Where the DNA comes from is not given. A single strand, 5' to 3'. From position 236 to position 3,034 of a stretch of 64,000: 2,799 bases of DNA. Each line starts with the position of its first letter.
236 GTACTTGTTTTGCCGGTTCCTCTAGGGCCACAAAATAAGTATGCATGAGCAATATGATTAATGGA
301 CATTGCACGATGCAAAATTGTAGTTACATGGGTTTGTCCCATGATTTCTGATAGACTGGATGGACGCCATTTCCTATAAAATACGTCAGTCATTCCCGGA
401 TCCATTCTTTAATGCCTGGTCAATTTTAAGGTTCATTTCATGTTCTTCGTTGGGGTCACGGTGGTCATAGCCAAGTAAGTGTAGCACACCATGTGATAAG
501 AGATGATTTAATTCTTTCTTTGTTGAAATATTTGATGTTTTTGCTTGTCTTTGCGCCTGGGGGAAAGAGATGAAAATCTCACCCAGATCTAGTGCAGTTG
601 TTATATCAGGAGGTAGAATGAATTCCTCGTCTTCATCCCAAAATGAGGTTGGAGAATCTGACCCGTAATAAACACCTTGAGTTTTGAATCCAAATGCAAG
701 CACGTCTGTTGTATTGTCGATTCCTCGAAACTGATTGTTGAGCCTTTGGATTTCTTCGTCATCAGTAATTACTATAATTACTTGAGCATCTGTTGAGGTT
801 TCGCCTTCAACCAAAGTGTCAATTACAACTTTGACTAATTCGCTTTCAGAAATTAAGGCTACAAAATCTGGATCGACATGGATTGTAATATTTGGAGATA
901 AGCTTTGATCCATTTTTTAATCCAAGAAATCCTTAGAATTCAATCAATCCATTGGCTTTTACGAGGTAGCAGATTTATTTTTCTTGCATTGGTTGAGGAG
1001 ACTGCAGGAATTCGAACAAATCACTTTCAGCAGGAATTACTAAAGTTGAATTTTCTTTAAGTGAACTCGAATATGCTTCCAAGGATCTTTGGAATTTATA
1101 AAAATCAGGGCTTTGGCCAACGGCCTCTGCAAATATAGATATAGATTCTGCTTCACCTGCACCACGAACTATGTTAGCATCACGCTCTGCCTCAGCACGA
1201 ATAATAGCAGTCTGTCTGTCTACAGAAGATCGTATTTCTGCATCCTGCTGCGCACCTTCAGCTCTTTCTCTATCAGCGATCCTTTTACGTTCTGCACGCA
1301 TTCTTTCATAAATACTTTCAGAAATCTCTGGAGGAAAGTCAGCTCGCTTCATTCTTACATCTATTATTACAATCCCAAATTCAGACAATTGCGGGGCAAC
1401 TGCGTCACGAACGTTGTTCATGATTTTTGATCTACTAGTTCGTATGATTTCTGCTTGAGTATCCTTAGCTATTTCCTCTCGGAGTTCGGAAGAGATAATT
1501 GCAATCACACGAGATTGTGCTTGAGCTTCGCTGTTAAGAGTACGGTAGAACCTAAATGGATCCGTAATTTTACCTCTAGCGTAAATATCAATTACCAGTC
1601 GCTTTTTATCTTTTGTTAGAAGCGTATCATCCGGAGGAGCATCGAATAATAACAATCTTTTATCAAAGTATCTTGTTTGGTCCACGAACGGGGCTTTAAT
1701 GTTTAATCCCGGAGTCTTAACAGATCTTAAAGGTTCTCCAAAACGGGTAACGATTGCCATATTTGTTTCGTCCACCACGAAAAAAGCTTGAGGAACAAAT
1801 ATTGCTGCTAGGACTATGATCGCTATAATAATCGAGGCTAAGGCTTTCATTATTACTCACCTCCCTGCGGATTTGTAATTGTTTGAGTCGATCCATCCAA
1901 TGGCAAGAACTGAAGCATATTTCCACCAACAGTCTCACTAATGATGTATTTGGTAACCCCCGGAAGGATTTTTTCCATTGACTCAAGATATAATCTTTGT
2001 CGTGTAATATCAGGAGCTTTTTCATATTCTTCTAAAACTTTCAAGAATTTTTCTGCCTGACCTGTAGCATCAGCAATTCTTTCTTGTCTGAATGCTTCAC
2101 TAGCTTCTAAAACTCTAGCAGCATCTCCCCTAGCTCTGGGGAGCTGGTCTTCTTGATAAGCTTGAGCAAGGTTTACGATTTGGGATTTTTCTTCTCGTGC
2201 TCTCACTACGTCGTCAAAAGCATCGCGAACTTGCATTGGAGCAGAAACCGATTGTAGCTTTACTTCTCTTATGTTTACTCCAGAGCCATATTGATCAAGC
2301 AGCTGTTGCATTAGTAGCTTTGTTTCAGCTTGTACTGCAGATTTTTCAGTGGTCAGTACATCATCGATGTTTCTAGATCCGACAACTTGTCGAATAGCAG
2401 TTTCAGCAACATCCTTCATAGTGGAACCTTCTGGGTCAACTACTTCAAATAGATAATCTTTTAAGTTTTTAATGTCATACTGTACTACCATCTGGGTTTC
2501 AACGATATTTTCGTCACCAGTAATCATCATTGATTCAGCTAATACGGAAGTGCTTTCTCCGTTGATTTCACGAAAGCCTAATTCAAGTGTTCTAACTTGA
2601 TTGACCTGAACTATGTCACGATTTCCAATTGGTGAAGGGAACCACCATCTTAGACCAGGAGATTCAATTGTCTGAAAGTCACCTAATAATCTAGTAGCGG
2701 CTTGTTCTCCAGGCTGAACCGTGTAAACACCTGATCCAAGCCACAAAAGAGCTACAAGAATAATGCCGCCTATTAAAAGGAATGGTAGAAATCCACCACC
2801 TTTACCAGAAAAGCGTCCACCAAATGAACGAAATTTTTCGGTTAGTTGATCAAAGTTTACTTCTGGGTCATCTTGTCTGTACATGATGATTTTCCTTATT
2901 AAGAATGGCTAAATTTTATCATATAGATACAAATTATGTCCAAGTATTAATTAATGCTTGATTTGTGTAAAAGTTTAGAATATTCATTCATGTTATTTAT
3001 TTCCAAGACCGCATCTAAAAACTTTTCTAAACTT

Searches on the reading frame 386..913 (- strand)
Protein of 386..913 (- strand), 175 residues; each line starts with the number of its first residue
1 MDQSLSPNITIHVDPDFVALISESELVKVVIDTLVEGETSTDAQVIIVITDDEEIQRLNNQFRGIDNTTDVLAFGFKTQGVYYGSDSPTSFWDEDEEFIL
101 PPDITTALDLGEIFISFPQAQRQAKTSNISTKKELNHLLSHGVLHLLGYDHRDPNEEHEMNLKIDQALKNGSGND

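Call 49: find_encoding_contigs(protein=window:386-913:-, flank=10000, max_places=2)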
Protein window:386-913:- (175 aa): 24 contigs read that carry it; 2 places shown.
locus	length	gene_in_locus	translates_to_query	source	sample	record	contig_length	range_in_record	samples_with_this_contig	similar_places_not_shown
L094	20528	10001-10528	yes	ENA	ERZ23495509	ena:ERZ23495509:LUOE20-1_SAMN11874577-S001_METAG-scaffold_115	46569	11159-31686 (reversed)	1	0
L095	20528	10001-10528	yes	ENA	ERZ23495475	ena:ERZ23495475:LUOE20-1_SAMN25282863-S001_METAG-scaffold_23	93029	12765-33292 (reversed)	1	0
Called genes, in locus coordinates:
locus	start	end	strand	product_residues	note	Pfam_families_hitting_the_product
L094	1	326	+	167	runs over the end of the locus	PF00156:Pribosyltran (weak)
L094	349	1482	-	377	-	PF07394:DUF1501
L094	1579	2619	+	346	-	PF00586:AIRS, PF02769:AIRS_C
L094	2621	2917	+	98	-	-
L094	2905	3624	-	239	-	PF02632:BioY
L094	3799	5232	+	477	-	PF13485:Peptidase_MA_2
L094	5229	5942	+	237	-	-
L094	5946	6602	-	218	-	-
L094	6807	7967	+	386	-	-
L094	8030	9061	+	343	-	PF01145:Band_7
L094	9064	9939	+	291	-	PF01145:Band_7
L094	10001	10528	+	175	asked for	PF02130:YbeY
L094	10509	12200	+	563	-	PF13177:DNA_pol3_delta2, PF00004:AAA, PF13401:AAA_22 (weak), PF22608:DNAX_ATPase_lid, PF12169:DNA_pol3_gamma3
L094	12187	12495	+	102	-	PF02575:YbaB_DNA_bd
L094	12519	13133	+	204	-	PF00633:HHH (faint), PF14520:HHH_5 (faint), PF21176:RecR_HhH, PF02132:RecR_ZnF, PF01751:Toprim, PF13662:Toprim_4, PF21175:RecR_C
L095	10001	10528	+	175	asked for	PF02130:YbeY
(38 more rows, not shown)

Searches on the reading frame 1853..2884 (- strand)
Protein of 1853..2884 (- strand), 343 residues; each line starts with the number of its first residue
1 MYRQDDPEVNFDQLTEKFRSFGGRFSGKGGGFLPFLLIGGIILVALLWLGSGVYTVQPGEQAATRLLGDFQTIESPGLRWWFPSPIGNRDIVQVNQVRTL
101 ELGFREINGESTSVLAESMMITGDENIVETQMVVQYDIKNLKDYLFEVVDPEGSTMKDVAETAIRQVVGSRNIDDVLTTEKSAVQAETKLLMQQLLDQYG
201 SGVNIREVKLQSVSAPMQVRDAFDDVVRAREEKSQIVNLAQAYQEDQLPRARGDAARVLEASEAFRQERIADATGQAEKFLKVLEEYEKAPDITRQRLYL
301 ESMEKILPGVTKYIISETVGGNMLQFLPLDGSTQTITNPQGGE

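Call 31: search_protein_families(library=ncbifam, max_evalue=1e-15, proteins=[window:1853-2884:-])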
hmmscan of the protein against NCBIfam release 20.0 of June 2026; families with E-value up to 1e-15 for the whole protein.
window:1853-2884:- (343 aa): 2 families
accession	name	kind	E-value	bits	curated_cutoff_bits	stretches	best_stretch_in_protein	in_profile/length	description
TIGR01933.1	hflK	equivalog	6.4e-77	258.5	159.4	1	53-330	1-261/261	FtsH protease activity modulator HflK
NF008181.0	PRK10930.1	equivalog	1.2e-59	202.2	660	1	42-331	86-357/419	FtsH protease activity modulator HflK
